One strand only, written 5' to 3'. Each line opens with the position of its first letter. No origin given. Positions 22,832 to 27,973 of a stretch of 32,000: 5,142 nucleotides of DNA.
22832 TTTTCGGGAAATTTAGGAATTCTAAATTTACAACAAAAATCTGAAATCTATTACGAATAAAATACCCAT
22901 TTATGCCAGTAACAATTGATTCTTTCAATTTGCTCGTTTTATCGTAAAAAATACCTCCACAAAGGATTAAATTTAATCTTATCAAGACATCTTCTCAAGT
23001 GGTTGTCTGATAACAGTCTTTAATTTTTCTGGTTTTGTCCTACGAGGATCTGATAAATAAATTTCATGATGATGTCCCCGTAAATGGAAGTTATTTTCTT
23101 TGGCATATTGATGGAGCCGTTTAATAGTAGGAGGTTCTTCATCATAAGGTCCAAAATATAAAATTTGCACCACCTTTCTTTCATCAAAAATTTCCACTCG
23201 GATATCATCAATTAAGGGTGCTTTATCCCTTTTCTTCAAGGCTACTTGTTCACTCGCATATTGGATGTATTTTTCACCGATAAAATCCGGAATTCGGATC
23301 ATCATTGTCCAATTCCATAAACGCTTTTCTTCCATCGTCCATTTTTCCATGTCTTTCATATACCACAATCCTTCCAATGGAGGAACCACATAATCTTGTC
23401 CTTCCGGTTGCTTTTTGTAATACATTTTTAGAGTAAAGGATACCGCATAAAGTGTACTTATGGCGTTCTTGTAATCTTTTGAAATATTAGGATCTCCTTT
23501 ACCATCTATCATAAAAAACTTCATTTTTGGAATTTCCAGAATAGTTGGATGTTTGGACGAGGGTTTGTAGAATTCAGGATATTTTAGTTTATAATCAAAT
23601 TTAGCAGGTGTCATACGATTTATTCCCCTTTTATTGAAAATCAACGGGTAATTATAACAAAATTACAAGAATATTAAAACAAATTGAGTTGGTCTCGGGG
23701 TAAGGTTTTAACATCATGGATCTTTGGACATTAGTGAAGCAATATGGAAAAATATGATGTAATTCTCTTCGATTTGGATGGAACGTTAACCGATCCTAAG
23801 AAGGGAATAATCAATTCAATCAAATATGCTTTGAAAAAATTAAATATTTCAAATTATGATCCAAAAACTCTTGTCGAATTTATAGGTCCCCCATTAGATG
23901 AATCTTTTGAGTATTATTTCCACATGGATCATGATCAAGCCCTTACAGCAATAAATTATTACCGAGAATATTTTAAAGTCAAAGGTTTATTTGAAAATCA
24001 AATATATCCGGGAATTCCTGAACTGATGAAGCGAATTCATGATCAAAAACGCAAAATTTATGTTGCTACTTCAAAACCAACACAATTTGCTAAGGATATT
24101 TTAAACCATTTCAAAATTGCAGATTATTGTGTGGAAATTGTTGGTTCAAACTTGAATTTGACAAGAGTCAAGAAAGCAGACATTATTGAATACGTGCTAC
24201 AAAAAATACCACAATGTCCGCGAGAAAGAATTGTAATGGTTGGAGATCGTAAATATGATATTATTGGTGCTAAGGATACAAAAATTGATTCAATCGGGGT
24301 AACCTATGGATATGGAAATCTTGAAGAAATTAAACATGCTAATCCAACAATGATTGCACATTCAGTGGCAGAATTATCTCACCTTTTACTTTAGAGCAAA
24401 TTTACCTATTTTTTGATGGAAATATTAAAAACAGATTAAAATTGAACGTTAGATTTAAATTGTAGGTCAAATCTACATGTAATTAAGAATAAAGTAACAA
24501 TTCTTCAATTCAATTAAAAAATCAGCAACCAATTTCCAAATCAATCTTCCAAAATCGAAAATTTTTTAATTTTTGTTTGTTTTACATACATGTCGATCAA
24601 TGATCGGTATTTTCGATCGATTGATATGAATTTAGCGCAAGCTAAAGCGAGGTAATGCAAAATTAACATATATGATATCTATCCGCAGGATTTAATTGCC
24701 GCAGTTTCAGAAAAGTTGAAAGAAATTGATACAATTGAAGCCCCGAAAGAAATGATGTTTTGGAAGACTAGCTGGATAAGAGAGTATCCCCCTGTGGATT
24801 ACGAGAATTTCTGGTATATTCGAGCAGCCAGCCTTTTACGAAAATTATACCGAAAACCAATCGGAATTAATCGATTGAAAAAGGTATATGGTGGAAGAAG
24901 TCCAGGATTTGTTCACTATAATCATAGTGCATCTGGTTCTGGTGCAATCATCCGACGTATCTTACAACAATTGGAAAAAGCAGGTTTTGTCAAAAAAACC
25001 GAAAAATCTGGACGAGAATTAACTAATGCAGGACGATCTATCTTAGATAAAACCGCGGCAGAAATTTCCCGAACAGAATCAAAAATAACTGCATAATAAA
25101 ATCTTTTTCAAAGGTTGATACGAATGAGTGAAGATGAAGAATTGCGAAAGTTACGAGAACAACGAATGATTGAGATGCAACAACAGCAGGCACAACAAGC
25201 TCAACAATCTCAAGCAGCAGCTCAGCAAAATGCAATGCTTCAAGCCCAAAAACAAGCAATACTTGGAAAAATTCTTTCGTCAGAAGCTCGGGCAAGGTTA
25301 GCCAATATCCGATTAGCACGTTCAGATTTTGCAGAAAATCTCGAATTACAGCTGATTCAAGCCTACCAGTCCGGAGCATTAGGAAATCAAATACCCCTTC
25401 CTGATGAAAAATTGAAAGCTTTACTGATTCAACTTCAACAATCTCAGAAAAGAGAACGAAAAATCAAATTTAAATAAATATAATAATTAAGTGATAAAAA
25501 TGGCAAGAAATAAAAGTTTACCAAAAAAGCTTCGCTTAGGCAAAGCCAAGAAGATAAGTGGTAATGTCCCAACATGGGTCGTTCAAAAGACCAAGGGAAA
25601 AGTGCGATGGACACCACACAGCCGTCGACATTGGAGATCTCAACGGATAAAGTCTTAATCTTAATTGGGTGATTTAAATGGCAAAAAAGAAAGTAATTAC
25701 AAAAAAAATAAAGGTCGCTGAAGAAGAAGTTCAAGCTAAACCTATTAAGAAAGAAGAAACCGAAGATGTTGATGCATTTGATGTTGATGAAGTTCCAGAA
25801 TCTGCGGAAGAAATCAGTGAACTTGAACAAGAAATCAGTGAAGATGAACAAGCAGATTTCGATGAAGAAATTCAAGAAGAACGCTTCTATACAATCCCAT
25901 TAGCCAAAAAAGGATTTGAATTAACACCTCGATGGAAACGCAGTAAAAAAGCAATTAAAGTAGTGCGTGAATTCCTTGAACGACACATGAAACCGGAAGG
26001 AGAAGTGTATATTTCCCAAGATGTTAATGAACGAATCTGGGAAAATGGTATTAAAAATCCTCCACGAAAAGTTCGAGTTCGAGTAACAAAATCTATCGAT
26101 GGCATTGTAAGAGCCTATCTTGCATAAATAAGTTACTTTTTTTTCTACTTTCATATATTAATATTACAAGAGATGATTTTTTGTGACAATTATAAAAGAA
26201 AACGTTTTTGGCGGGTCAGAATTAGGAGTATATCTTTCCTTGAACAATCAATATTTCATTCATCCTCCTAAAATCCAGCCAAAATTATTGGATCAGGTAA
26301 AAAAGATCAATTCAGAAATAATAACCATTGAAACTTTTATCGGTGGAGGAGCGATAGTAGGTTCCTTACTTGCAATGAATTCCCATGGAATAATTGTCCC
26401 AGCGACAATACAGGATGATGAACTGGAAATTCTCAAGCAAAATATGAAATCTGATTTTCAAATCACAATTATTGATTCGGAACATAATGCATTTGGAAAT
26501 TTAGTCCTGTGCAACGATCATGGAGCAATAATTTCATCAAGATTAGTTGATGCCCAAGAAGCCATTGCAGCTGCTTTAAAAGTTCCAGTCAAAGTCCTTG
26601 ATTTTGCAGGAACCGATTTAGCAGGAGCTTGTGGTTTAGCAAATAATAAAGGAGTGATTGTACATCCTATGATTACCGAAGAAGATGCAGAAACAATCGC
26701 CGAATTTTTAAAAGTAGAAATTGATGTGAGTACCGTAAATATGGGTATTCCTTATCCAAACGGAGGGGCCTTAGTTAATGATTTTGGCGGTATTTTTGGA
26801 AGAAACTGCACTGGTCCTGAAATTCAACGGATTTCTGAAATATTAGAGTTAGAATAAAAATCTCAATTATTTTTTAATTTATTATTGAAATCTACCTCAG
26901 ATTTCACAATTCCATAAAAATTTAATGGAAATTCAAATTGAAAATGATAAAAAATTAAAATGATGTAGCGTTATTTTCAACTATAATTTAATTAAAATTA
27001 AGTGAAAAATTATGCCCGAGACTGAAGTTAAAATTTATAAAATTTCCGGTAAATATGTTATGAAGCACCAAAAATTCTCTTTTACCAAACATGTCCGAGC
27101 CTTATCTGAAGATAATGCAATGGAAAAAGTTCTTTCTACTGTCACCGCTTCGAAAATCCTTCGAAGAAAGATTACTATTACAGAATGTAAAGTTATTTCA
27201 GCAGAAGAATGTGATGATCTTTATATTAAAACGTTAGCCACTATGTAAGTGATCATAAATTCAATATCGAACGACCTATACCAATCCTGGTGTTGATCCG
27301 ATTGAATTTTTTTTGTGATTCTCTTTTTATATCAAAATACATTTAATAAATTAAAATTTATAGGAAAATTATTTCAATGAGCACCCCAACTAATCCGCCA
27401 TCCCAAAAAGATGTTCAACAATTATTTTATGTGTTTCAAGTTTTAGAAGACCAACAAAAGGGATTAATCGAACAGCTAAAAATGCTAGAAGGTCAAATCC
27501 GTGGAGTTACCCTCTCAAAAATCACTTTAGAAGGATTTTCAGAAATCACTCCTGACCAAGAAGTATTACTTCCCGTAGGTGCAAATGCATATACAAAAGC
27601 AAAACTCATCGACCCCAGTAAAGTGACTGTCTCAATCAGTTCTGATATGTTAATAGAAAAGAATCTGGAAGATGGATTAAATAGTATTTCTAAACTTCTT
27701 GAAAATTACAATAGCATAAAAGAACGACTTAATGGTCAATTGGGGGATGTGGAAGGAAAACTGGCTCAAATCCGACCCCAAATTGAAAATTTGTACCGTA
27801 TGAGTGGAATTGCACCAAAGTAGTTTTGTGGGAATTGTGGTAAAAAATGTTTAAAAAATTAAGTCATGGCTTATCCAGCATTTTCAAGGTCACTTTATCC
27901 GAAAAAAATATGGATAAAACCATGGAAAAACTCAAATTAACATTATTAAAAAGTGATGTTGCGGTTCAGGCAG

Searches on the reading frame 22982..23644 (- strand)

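Call 64: search_protein_families(library=pfam, proteins=[window:22982-23644:-], max_evalue=0.001)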
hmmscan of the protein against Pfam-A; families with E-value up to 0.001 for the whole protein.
window:22982-23644:- (220 aa): 1 family
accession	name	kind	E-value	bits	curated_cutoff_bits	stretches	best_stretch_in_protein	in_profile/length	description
PF06445.20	GyrI-like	-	2.2e-18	67.4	26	1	33-216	3-154/155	GyrI-like small molecule binding domain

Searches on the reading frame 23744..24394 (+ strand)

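Call 64: search_protein_families(library=pfam, proteins=[window:23744-24394:+], max_evalue=0.001)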
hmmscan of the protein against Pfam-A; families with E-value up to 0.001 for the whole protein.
window:23744-24394:+ (216 aa): 5 families
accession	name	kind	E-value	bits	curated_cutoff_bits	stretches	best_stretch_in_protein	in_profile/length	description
PF13419.12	HAD_2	-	4.7e-33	115.2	23.8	1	7-186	1-178/178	Haloacid dehalogenase-like hydrolase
PF00702.32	Hydrolase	-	1.3e-18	68.6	26.4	1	4-177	1-188/191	haloacid dehalogenase-like hydrolase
PF13242.12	Hydrolase_like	-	3.6e-10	40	22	1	147-211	9-75/75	HAD-hyrolase-like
PF08282.18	Hydrolase_3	-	1.2e-07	32.2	20.9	0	7-34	1-28/255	haloacid dehalogenase-like hydrolase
PF12710.13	HAD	-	1.8e-06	29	27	1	7-173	1-185/189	haloacid dehalogenase-like hydrolase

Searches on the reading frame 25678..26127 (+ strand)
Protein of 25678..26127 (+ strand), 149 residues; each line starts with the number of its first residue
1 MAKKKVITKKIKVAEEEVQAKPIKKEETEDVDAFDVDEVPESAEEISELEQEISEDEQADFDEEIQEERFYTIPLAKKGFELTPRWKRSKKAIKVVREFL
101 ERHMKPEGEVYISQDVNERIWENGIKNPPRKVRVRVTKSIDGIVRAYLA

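Call 64: search_protein_families(library=pfam, proteins=[window:25678-26127:+], max_evalue=0.001)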
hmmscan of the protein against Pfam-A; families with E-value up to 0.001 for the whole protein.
window:25678-26127:+ (149 aa): 1 family
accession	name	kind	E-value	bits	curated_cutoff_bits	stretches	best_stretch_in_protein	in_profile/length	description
PF01198.24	Ribosomal_L31e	-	5.2e-13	49.4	25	1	70-137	6-71/82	Ribosomal protein L31e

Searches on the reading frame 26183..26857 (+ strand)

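Call 64: search_protein_families(library=pfam, proteins=[window:26183-26857:+], max_evalue=0.001)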
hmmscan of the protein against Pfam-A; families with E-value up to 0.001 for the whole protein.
window:26183-26857:+ (224 aa): 1 family
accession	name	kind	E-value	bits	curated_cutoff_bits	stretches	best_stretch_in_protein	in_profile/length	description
PF01912.23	eIF-6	-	2.3e-52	177.7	25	1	7-202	3-196/197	eIF-6 family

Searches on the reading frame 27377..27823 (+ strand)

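Call 64: search_protein_families(library=pfam, proteins=[window:27377-27823:+], max_evalue=0.001)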
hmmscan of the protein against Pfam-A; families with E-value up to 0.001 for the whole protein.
window:27377-27823:+ (148 aa): 2 families
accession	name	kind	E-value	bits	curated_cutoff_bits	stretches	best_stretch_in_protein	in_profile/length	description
PF02996.22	Prefoldin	-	8e-15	55.3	23.2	1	24-140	2-118/120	Prefoldin subunit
PF01920.25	Prefoldin_2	-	0.00016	22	27.6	0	77-138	40-101/106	Prefoldin subunit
